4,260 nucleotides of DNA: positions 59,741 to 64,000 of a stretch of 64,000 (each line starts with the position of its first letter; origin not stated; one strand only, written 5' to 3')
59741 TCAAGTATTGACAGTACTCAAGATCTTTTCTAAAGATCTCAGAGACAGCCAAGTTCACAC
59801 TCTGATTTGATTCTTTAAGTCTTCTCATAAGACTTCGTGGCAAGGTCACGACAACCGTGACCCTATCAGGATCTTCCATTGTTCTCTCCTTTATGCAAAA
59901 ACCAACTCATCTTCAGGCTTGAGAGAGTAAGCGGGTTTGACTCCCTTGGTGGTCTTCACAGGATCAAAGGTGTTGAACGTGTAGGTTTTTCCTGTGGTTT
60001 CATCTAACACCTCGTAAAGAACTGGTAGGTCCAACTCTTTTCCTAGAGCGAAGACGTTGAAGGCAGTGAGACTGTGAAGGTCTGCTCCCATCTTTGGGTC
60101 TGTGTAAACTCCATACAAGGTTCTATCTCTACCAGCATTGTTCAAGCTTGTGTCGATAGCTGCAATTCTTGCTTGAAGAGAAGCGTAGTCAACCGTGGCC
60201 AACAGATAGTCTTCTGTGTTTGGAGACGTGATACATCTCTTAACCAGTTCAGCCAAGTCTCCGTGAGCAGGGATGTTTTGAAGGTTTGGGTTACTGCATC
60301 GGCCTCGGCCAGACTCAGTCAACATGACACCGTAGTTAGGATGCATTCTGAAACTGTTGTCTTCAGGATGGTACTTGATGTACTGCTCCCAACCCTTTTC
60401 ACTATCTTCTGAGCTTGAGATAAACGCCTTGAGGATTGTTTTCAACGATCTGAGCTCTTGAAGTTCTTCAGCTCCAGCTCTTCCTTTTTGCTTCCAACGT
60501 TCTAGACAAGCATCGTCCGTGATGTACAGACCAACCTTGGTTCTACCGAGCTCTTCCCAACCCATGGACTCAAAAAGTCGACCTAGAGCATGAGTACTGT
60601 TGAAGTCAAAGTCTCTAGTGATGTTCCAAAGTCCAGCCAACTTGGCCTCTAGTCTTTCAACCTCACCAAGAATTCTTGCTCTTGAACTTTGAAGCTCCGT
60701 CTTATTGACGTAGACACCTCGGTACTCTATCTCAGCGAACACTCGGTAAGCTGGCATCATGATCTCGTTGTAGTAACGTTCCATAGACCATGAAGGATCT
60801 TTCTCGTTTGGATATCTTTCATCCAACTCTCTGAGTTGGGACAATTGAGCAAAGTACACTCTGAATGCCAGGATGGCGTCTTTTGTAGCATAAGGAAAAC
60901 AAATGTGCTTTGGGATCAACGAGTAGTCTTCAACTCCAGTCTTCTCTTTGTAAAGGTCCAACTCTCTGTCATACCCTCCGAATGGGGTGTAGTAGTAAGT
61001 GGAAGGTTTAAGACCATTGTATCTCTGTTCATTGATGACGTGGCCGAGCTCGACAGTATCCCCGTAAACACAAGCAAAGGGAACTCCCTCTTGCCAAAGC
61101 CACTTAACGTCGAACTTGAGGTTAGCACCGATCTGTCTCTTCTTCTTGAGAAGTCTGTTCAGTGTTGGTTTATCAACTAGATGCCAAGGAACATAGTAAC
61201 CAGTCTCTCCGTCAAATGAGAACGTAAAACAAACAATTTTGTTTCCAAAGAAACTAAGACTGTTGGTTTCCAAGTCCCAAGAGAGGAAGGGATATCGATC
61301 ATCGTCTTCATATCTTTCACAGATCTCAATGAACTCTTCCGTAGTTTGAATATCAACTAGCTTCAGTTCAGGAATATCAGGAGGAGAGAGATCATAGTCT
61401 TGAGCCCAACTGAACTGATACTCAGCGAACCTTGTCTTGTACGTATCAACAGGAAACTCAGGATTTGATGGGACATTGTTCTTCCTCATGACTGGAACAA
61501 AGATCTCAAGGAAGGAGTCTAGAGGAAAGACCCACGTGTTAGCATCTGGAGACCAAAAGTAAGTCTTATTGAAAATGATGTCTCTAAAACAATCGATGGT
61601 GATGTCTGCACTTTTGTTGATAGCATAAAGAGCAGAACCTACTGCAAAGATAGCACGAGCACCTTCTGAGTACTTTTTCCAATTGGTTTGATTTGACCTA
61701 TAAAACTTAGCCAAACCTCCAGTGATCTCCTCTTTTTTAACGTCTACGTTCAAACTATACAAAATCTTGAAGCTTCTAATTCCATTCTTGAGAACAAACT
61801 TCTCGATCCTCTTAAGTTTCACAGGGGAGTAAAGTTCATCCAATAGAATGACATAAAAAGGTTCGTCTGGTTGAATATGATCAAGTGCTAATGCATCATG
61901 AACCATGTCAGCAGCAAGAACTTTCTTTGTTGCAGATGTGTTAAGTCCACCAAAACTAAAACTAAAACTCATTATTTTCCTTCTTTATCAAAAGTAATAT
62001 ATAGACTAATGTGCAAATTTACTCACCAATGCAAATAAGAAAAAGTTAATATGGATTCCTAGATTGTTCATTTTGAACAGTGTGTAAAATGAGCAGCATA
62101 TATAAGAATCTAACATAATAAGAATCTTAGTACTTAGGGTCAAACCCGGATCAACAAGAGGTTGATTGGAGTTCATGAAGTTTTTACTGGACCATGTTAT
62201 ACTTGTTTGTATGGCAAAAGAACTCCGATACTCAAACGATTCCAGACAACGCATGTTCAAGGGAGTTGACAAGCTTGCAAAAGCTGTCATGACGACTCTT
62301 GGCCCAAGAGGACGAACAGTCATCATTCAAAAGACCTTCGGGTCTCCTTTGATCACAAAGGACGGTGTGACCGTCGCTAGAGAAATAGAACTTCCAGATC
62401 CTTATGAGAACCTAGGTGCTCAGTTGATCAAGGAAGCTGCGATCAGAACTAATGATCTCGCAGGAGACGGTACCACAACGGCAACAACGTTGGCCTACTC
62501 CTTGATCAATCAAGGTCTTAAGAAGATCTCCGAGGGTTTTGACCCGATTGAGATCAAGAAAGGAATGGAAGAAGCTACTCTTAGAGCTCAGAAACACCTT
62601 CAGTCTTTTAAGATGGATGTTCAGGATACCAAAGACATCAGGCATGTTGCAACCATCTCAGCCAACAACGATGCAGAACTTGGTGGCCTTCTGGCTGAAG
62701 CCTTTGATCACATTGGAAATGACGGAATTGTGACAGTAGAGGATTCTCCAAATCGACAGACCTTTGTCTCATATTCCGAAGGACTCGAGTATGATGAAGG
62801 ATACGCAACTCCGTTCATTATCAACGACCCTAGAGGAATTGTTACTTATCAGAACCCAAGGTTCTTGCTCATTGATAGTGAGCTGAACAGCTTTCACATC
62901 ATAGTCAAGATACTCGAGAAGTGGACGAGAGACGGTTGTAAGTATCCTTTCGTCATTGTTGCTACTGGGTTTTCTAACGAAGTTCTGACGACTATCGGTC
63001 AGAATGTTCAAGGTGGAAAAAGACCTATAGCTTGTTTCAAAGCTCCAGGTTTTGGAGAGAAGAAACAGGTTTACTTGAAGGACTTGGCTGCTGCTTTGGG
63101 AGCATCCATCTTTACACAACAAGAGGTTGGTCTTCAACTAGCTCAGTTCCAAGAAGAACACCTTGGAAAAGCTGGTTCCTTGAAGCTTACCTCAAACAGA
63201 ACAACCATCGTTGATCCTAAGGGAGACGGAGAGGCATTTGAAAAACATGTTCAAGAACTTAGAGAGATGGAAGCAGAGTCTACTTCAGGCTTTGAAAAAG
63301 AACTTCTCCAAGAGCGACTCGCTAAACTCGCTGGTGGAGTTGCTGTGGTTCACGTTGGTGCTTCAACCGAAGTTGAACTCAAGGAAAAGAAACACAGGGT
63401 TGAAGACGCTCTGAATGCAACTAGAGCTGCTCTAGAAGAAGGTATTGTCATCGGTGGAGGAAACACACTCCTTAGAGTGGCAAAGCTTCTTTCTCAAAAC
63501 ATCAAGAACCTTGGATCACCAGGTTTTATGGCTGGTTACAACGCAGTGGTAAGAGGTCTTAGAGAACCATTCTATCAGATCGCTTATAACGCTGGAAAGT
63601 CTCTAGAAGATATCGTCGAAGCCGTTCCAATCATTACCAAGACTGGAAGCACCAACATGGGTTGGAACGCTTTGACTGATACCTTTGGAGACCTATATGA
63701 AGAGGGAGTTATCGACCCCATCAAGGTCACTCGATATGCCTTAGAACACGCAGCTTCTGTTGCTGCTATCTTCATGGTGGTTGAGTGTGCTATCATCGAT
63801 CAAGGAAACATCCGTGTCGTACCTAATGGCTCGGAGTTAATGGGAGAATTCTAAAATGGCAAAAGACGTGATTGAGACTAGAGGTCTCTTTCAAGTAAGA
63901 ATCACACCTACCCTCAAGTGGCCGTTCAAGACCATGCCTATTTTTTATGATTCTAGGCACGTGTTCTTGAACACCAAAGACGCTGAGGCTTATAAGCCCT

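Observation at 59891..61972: Family A DNA polymerase gene terminates after motif A - split polymerase or pseudogene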

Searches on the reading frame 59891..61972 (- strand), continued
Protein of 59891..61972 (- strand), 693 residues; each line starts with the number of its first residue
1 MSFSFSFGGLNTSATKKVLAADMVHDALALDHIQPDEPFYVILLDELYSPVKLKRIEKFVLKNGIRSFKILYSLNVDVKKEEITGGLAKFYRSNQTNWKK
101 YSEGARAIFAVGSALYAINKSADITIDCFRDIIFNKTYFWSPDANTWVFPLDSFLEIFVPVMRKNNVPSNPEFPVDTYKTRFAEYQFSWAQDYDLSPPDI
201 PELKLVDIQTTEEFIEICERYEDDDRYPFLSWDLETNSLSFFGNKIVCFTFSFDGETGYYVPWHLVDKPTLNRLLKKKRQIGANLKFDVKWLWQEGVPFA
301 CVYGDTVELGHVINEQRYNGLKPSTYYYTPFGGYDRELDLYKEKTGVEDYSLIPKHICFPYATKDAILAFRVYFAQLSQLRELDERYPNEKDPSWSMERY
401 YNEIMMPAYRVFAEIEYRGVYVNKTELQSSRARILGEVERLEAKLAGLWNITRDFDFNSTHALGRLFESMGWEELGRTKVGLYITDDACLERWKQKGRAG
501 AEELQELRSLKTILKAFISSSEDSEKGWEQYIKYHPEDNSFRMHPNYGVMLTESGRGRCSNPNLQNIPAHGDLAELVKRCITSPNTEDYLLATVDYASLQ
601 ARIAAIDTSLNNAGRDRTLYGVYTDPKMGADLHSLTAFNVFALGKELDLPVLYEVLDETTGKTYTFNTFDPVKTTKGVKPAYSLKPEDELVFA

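Call 101: find_encoding_contigs(protein=P0014, flank=10000, max_places=1)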
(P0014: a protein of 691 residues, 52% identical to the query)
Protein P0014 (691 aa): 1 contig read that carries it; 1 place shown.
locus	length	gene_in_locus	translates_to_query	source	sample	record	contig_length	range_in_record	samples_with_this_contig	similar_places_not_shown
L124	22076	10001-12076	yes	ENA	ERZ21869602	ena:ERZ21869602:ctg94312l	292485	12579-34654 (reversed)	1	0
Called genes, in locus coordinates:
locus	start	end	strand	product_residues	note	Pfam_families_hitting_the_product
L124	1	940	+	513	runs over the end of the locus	-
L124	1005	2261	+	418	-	-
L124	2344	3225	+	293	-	-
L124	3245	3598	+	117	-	-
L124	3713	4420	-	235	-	-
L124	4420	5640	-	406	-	-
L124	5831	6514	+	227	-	-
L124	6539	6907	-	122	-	-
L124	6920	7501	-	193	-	-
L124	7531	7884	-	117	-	-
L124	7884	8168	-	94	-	-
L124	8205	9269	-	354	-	PF01807:Zn_ribbon_DnaG, PF13155:Toprim_2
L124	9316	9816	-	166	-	-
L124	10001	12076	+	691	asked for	PF01612:DNA_pol_A_exo1, PF00476:DNA_pol_A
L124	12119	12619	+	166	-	PF00072:Response_reg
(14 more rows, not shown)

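Call 102: find_encoding_contigs(protein=P0021, flank=10000, max_places=1)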
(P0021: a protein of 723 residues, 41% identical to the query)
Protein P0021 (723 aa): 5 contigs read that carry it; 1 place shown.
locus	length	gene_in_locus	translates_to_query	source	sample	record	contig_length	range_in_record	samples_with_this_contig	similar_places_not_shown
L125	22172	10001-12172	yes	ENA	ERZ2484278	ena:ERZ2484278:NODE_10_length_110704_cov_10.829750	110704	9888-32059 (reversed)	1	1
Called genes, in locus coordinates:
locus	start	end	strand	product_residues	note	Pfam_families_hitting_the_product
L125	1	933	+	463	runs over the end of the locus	-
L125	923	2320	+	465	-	-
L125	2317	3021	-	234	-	-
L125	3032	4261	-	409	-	-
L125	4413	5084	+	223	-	-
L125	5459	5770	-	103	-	-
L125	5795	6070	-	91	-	-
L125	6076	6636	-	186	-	-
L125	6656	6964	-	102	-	-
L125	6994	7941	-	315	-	PF01807:Zn_ribbon_DnaG, PF13662:Toprim_4 (weak), PF13155:Toprim_2 (weak)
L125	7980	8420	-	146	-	-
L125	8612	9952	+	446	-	PF01743:PolyA_pol, PF12627:PolyA_pol_RNAbd, PF01966:HD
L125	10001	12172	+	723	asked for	PF01612:DNA_pol_A_exo1, PF00476:DNA_pol_A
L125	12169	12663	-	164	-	-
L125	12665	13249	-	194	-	-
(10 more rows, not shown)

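Call 103: find_encoding_contigs(protein=P0025, flank=10000, max_places=1)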
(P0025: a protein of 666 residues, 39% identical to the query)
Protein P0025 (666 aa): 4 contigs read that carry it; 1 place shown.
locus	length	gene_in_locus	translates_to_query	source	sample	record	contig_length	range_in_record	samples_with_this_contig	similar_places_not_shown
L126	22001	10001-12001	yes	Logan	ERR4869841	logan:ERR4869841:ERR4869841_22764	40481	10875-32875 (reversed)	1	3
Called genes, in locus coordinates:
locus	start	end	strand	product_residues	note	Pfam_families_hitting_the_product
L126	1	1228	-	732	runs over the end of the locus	-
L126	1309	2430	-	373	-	-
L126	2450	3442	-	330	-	PF00149:Metallophos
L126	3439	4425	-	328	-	PF02739:5_3_exonuc_N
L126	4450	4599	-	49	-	-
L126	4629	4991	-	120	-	-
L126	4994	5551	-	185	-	-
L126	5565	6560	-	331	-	PF01807:Zn_ribbon_DnaG (weak), PF13155:Toprim_2 (weak)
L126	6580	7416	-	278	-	-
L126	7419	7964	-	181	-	PF02223:Thymidylate_kin (faint)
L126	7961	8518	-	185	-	-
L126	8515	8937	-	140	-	PF00583:Acetyltransf_1, PF13302:Acetyltransf_3 (weak), PF13508:Acetyltransf_7 (weak), PF08445:FR47 (weak)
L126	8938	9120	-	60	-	-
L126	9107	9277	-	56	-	-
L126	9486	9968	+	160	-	-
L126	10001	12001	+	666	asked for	PF01612:DNA_pol_A_exo1, PF00476:DNA_pol_A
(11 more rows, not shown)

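Call 113: search_protein_families(library=phrogs, proteins=[window:59891-61972:-], max_evalue=0.01)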
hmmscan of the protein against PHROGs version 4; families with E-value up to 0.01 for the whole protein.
window:59891-61972:- (693 aa): 5 families
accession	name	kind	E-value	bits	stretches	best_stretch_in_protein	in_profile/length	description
phrog_17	-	DNA, RNA and nucleotide metabolism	6.1e-64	217.6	1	147-643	606-1050/1445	DNA polymerase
phrog_12241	-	DNA, RNA and nucleotide metabolism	2.5e-12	47.5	1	275-570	192-496/502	DNA polymerase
phrog_9556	-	DNA, RNA and nucleotide metabolism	4.7e-05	23.5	0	478-567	352-439/441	DNA polymerase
phrog_2573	-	DNA, RNA and nucleotide metabolism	0.00057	20.2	1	577-643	5-62/336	DNA polymerase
phrog_23226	-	DNA, RNA and nucleotide metabolism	0.00096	18.7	1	542-607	293-357/611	DNA polymerase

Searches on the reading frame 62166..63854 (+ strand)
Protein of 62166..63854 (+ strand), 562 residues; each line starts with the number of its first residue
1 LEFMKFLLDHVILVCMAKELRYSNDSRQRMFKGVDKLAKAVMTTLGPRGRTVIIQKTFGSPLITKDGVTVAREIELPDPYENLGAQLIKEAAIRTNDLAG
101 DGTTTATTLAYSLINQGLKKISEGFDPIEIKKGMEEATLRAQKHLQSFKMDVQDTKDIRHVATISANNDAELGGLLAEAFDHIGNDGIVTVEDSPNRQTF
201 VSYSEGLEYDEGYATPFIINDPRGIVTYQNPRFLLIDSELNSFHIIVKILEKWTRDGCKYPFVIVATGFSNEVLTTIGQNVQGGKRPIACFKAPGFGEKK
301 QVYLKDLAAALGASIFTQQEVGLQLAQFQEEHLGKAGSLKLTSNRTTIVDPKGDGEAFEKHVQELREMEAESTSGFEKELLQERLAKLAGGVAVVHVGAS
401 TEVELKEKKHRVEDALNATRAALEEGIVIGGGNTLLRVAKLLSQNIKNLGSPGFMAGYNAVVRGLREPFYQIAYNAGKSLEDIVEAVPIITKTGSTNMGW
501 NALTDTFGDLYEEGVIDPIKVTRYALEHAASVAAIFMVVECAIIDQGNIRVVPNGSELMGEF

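Call 9: search_protein_families(library=pfam, proteins=[window:62166-63854:+], max_evalue=0.01)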
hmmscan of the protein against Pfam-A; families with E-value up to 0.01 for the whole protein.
window:62166-63854:+ (562 aa): 1 family
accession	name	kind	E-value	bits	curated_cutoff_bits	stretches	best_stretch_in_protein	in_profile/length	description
PF00118.29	Cpn60_TCP1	-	2.1e-66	225.1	34.3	1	37-544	1-487/490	TCP-1/cpn60 chaperonin family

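Call 51: find_encoding_contigs(protein=window:62175-63854:+, flank=10000, max_places=2)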
Protein window:62175-63854:+ (559 aa): 2 contigs read that carry it; 2 places shown.
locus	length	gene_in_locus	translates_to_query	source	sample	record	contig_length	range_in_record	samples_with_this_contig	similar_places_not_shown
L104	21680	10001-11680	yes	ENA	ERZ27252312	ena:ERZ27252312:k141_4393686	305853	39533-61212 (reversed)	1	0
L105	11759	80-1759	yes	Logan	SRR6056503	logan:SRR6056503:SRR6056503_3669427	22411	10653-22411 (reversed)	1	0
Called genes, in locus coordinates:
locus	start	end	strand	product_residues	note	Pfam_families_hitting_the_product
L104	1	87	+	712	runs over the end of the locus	-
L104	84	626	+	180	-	-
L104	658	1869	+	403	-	PF19782:DUF6267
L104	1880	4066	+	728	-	-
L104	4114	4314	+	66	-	-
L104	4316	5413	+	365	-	PF09511:RNA_lig_T4_1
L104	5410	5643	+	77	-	-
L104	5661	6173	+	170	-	-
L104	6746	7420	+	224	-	-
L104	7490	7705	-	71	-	-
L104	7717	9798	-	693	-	PF01612:DNA_pol_A_exo1 (weak), PF00476:DNA_pol_A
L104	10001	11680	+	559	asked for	PF00118:Cpn60_TCP1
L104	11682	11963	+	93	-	-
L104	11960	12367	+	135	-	-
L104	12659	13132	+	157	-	PF00293:NUDIX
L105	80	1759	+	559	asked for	PF00118:Cpn60_TCP1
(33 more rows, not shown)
